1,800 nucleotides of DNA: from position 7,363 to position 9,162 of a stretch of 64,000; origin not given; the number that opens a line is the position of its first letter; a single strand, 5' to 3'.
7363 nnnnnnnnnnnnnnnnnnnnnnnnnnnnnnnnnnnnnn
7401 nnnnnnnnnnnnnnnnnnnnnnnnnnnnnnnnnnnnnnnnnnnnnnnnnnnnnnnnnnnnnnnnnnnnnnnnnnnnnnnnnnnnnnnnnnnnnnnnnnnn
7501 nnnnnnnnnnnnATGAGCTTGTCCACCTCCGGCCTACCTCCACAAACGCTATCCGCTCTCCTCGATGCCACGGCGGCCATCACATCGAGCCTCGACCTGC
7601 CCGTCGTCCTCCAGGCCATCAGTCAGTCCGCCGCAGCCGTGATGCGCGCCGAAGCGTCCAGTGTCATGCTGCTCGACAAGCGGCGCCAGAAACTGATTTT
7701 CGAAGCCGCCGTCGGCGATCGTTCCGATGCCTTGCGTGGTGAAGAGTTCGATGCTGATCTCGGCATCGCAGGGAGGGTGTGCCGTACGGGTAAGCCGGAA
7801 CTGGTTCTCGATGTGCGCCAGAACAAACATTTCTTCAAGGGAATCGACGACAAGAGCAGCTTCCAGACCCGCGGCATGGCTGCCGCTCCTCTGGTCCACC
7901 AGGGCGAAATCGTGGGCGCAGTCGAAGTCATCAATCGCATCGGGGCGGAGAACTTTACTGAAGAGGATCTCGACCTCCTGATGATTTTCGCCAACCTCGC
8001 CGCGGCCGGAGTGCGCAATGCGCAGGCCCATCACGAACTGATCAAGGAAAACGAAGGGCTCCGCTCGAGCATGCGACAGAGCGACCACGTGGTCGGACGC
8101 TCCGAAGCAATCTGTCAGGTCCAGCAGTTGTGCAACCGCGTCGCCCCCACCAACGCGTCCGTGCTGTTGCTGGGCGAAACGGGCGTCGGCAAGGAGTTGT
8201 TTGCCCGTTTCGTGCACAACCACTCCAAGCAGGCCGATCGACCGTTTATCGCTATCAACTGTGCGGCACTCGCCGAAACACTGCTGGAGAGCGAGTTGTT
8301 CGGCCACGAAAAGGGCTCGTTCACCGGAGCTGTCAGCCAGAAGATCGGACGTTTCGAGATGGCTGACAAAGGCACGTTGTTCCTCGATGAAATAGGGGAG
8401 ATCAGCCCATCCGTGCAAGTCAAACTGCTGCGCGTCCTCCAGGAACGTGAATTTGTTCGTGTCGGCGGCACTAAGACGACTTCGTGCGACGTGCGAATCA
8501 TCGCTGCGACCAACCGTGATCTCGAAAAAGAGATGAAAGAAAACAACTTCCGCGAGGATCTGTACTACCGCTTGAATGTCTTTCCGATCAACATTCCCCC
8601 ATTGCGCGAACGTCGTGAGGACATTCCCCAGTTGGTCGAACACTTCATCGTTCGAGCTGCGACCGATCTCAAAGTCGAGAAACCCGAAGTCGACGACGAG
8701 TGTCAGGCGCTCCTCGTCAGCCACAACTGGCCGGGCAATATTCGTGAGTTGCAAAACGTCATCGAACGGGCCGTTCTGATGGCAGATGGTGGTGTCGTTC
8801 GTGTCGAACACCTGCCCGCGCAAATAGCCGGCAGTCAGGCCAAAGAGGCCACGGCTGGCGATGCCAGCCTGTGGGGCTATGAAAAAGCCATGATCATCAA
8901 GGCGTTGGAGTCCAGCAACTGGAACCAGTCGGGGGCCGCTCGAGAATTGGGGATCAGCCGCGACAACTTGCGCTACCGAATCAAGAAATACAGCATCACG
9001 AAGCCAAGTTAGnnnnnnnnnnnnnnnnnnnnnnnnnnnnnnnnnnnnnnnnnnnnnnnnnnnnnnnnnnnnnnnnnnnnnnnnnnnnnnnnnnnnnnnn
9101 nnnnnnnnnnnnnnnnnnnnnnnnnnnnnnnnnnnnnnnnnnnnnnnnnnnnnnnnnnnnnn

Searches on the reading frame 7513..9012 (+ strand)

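Call 31: search_protein_families(library=pfam, proteins=[window:7513-9012:+], max_evalue=0.0001)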
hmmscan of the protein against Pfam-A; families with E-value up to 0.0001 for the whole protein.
window:7513-9012:+ (499 aa): 11 families
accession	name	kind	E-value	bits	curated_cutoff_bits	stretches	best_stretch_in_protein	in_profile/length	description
PF00158.32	Sigma54_activat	-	3.5e-73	245.3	20.2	1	194-359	2-167/168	Sigma-54 interaction domain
PF25601.1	AAA_lid_14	-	7.9e-29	99.8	27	1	365-448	1-84/87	AAA+ ATPase lid domain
PF14532.12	Sigma54_activ_2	-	4.7e-22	79.2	25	1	194-364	1-138/138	Sigma-54 interaction domain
PF02954.25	HTH_8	-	2.7e-15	56.2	22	1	456-493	5-42/42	Bacterial regulatory protein, Fis family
PF01590.32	GAF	-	2.1e-14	54.6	22.4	1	28-165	1-131/133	GAF domain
PF13185.12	GAF_2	-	6.7e-14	52.7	28.6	1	27-165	2-133/136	GAF domain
PF13492.12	GAF_3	-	1.8e-11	45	27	1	29-169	2-129/129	GAF domain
PF07728.20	AAA_5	-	9e-10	39.1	22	1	217-343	2-128/139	AAA domain (dynein-related subfamily)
PF07724.20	AAA_2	-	5.3e-09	36.8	27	1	215-346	4-136/166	AAA domain (Cdc48 subfamily)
PF00004.35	AAA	-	6.4e-07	30.3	21.2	1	217-338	1-111/131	ATPase family associated with various cellular activities (AAA)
PF13191.12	AAA_16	-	6.3e-05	24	32.6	0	193-266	2-82/167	AAA ATPase domain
